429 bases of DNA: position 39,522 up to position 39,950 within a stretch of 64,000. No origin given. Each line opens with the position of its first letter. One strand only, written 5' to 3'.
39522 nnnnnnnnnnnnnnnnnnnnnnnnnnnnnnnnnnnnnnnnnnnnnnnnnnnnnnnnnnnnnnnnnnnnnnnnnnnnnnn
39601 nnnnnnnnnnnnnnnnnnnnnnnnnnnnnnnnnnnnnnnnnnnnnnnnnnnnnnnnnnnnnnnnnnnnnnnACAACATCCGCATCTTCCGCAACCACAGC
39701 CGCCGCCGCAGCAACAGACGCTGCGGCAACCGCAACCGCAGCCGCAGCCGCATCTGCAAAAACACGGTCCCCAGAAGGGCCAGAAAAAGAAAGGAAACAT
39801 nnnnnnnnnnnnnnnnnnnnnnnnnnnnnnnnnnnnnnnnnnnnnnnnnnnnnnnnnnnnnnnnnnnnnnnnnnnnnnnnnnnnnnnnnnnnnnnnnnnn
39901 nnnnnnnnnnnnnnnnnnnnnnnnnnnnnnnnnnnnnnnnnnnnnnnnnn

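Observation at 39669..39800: Unannotated 43-codon ORF encoding an extremely cysteine-rich micro-protein inside a (GCN)n repeat, divergent from spmAB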

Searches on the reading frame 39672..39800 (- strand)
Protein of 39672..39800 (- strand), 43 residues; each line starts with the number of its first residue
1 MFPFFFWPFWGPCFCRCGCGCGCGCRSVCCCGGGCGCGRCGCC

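Call 4: search_protein_families(library=ncbifam, proteins=[window:39672-39800:-], max_evalue=1)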
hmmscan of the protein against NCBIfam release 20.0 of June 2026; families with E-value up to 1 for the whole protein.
seq(43 aa): 0 families

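Call 5: search_protein_families(library=pfam, proteins=[window:39672-39800:-], max_evalue=10)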
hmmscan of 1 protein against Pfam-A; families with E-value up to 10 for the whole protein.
seq(43 aa): 0 families

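Call 7: find_homologous_proteins(query=window:39672-39800:-, max_evalue=10)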
Query seq(43 aa): 12 candidates shared short words with the query, none scored E <= 10.

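Call 54: search_protein_representatives(protein=window:39672-39800:-)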
Query: 43 residues. Proteins with E-value up to 0.001 (for the whole library): 0; up to 1e-10: 0; up to 1e-30: 0. The best 0 are listed.

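Call 60: find_homologous_proteins(query=A1, max_evalue=1)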
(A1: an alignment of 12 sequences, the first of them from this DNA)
Query A1 (12 sequences): 8000 candidates shared short words with the query, none scored E <= 1.

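Call 64: search_solved_structures(query=window:39672-39800:-, max_evalue=10)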
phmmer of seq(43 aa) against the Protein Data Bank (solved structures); distinct sequences matched with E-value up to 10: 1.
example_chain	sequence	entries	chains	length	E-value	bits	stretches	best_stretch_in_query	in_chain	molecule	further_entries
8ckg_A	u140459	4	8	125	8.9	10.4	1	3-40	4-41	Semaphorin-5A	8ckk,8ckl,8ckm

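Call 70: predict_structure(protein=window:39672-39800:-)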
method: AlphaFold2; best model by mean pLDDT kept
length: 43 residues; sequences in the alignment: 1
mean_pLDDT: 50.1   pTM: 0.14
mean pLDDT of the five models: 50.1, 45.5, 45.4, 43.7, 39.1
residues with pLDDT >= 90: 0; 70-90: 0; 50-70: 18; < 50: 25
segments of 3 or more residues with pLDDT < 50: 18-24, 27-29, 33-43
pLDDT, mean of each block of 10 residues (from residue 1): 57 50 47 48 42
secondary structure: DSSP gave nothing for this model
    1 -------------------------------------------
elements in order:
